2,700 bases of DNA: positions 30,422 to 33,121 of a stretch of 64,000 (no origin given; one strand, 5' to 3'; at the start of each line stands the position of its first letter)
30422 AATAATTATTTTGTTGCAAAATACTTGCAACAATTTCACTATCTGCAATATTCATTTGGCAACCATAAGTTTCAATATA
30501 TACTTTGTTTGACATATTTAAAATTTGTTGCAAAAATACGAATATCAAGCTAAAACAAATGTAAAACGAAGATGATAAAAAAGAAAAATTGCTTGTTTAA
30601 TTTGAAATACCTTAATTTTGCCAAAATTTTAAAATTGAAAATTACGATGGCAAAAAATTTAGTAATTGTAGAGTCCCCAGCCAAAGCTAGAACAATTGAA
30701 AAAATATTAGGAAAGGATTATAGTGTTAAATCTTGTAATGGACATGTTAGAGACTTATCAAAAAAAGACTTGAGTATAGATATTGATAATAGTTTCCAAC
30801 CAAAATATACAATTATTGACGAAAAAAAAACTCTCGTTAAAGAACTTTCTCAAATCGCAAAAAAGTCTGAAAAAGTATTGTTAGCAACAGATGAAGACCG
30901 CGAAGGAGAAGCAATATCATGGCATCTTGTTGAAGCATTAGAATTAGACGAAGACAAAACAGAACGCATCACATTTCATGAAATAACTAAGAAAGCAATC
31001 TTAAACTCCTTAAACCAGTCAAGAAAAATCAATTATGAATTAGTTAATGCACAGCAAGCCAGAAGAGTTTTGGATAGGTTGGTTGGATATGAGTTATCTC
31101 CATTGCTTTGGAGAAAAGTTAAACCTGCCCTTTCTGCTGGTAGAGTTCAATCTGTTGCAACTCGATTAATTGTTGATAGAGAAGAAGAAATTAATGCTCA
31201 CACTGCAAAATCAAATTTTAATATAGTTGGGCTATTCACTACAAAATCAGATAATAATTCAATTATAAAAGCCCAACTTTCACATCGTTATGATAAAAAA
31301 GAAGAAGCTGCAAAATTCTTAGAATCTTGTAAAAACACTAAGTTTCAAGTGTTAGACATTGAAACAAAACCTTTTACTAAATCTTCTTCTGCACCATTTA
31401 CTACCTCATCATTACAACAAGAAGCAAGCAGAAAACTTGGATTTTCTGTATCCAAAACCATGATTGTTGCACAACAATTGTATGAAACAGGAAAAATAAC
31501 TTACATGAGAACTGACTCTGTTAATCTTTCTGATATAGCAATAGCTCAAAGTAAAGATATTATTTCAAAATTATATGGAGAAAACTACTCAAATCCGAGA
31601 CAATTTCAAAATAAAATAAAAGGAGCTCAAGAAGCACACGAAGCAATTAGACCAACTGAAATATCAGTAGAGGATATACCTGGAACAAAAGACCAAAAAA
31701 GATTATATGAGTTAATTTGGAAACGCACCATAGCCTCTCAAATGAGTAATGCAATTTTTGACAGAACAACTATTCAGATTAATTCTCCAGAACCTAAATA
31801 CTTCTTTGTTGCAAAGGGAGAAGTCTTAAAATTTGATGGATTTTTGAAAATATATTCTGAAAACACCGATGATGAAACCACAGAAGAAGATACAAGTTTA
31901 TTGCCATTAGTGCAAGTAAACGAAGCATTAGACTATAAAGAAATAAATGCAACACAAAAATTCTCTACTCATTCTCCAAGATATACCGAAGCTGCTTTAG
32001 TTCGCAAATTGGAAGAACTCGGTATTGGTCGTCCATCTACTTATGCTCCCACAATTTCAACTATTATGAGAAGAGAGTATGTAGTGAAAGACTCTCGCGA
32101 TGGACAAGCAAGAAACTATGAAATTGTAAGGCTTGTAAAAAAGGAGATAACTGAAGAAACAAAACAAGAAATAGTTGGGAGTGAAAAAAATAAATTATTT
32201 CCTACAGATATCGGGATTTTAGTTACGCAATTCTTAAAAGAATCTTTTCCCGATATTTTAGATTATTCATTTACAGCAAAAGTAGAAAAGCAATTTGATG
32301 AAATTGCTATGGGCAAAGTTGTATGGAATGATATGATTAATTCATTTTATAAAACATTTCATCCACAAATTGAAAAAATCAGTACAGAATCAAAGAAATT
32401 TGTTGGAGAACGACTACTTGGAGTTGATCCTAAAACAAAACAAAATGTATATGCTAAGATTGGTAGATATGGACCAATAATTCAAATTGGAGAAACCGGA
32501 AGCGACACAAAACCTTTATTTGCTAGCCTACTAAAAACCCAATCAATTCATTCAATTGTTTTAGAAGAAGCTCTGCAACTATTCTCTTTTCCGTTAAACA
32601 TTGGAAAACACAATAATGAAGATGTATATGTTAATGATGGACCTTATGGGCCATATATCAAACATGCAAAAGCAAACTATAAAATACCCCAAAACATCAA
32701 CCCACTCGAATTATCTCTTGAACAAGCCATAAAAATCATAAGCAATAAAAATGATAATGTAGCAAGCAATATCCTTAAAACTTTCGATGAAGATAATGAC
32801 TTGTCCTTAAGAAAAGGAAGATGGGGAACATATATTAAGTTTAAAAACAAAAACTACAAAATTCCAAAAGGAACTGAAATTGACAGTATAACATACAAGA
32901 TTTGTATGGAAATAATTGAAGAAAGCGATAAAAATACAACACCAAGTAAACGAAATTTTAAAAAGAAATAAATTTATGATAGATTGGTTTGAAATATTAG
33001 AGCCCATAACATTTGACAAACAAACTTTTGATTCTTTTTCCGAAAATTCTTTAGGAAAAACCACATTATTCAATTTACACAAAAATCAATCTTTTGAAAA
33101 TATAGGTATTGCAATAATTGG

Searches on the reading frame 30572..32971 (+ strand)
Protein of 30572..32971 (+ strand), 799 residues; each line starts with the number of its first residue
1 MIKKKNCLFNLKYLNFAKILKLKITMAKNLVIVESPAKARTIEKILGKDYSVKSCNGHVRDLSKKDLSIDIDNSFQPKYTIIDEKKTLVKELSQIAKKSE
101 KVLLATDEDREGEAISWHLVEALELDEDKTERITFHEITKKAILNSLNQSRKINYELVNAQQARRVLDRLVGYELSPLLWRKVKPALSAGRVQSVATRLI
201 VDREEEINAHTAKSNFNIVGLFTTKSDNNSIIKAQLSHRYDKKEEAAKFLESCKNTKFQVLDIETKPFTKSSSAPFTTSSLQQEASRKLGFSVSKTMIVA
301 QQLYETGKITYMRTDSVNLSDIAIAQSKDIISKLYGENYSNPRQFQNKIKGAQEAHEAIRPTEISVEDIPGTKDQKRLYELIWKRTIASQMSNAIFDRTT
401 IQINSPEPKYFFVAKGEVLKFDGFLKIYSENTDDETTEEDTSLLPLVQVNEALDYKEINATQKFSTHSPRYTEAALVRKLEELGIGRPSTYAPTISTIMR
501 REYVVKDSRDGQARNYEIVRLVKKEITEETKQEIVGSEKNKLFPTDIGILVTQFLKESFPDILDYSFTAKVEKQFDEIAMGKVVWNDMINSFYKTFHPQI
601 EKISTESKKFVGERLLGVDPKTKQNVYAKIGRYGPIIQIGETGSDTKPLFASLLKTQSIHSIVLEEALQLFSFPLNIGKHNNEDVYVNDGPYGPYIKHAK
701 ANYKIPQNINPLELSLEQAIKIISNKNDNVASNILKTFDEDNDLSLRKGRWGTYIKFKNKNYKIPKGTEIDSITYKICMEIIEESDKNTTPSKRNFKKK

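Call 72: search_protein_families(library=ncbifam, proteins=[window:30572-32971:+], max_evalue=0.00001)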
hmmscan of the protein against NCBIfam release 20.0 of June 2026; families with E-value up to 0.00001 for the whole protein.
window:30572-32971:+ (799 aa): 12 families
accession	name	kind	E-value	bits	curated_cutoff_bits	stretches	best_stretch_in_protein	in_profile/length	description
NF006451.0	PRK08780.1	equivalog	2.2e-216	721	1265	2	26-530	1-532/824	DNA topoisomerase I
TIGR01051.1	topA_bact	equivalog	2.9e-198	660.8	456.4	2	30-510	1-513/632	type I DNA topoisomerase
NF004966.0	PRK06319.1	equivalog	1.3e-147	493.2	868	2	26-521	1-527/862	DNA topoisomerase I/SWI domain fusion protein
TIGR01054.1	rgy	equivalog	7.8e-86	288.7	471.7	1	80-595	700-1168/1172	reverse gyrase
NF004438.0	PRK05776.1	equivalog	2.1e-70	237.7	793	2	47-514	48-524/677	DNA topoisomerase I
TIGR01057.1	topA_arch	equivalog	4.8e-67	226.6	458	1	50-508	40-505/618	DNA topoisomerase I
NF005829.0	PRK07726.1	subfamily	7.3e-56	190.1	597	1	79-621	73-614/669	DNA topoisomerase 3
NF005555.0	PRK07220.1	equivalog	1e-51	176.2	635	1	83-533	82-531/740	DNA topoisomerase I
TIGR01056.1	topB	subfamily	5.8e-51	173.8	515.75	1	90-611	86-608/706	DNA topoisomerase III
NF011532.0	PRK14973.1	equivalog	1.9e-49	168.3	930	1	85-504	83-501/936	DNA topoisomerase I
NF006032.0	PRK08173.1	equivalog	3.9e-32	110.9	1058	1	82-546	78-584/863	DNA topoisomerase III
NF011313.0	PRK14724.1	equivalog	1.5e-22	79.3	1088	1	82-548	82-606/988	DNA topoisomerase III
